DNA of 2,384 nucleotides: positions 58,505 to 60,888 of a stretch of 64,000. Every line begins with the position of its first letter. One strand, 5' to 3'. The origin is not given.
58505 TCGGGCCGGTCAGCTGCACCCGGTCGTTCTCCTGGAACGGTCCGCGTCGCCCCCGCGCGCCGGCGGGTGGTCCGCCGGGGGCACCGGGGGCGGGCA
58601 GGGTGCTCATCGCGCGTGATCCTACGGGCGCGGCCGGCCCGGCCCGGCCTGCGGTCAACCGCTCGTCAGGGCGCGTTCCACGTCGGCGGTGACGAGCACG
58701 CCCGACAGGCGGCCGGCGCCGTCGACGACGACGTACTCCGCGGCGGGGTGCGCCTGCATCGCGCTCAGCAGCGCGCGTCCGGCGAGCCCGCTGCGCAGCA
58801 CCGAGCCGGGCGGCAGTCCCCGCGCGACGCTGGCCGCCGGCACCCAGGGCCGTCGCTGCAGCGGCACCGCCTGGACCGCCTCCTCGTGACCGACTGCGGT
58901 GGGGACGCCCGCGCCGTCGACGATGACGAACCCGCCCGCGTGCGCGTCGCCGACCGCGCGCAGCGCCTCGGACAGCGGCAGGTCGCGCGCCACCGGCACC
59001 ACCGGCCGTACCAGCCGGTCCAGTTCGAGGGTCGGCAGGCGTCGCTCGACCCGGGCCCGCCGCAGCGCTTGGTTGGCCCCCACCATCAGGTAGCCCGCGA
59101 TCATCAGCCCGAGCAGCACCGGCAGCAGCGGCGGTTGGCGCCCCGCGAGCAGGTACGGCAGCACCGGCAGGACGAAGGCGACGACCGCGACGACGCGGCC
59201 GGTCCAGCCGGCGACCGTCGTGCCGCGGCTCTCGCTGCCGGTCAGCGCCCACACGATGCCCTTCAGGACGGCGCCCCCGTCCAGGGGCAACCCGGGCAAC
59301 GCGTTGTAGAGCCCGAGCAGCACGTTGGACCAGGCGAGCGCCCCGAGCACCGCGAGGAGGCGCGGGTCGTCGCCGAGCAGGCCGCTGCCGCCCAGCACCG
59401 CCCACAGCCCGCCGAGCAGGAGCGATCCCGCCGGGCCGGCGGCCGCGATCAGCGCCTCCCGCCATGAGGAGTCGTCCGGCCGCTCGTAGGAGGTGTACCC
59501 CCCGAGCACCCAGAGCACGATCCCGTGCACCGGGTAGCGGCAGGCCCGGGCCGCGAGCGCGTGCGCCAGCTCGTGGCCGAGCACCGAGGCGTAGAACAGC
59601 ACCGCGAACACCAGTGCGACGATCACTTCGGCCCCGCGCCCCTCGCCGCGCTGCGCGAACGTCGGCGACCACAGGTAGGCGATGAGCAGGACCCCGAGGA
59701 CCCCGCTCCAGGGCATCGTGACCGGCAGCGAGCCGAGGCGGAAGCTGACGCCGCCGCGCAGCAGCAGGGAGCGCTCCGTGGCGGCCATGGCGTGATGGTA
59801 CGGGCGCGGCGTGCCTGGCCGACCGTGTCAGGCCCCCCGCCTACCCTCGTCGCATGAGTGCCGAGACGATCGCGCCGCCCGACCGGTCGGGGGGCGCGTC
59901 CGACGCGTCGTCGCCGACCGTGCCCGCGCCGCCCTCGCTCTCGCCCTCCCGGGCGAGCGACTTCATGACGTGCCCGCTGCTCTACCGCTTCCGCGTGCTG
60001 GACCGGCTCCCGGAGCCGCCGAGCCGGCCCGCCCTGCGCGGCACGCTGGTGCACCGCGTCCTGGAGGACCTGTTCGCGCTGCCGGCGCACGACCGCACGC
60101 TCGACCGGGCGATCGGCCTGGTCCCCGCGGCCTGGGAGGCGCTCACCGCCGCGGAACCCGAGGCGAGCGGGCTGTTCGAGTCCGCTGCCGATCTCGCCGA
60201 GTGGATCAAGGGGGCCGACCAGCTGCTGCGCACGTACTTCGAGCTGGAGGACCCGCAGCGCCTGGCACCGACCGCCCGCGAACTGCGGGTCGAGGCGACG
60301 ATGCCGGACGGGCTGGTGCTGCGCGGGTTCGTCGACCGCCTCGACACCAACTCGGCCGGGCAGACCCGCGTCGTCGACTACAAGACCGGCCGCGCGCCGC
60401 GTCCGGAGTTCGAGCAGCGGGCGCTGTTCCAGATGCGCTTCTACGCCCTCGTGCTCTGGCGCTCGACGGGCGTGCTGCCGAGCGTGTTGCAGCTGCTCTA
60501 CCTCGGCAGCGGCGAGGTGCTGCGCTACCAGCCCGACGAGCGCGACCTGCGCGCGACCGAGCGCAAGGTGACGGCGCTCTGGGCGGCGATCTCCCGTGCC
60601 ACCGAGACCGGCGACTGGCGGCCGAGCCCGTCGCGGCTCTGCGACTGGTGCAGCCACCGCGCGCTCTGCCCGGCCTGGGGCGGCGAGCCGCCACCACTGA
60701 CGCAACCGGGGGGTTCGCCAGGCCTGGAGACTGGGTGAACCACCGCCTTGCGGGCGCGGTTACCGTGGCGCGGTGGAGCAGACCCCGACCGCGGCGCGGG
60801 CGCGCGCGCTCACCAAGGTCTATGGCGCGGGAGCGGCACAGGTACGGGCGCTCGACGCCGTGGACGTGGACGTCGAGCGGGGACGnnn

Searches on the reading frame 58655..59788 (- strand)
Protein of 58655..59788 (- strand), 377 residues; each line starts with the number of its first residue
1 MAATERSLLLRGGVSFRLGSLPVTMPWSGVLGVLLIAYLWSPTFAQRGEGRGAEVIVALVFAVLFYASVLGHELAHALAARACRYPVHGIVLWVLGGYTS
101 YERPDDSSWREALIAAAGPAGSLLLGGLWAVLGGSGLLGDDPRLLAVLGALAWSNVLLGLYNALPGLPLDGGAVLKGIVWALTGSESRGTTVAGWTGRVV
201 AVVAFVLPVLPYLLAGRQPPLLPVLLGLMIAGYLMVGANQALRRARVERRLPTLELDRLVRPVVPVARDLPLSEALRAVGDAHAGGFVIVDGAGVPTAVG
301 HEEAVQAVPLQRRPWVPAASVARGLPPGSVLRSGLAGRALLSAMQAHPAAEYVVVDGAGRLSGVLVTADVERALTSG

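Call 81: search_protein_families(library=pfam, proteins=[window:58655-59788:-], max_evalue=0.00001)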
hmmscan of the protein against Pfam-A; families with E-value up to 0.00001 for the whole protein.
window:58655-59788:- (377 aa): 2 families
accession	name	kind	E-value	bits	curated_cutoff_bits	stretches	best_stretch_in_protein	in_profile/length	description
PF02163.28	Peptidase_M50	-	1.5e-19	70.7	27.2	2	61-133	2-100/221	Peptidase family M50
PF13398.12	Peptidase_M50B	-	8e-06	26.1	26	1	61-182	17-134/201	Peptidase M50B-like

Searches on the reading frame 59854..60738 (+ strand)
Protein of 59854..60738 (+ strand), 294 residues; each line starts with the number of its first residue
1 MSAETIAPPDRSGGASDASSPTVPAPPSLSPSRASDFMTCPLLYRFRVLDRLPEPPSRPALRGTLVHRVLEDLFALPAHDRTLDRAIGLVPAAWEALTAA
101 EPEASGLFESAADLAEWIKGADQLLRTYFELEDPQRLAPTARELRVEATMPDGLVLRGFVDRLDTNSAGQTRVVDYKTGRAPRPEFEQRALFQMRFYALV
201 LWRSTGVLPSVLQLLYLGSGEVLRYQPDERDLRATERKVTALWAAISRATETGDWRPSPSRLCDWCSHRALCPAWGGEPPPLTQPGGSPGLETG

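Call 81: search_protein_families(library=pfam, proteins=[window:59854-60738:+], max_evalue=0.00001)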
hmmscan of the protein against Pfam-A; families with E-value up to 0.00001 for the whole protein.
window:59854-60738:+ (294 aa): 1 family
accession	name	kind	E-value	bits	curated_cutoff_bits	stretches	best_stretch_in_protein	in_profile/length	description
PF12705.13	PDDEXK_1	-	9.2e-40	137.6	22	1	28-273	1-247/247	PD-(D/E)XK nuclease superfamily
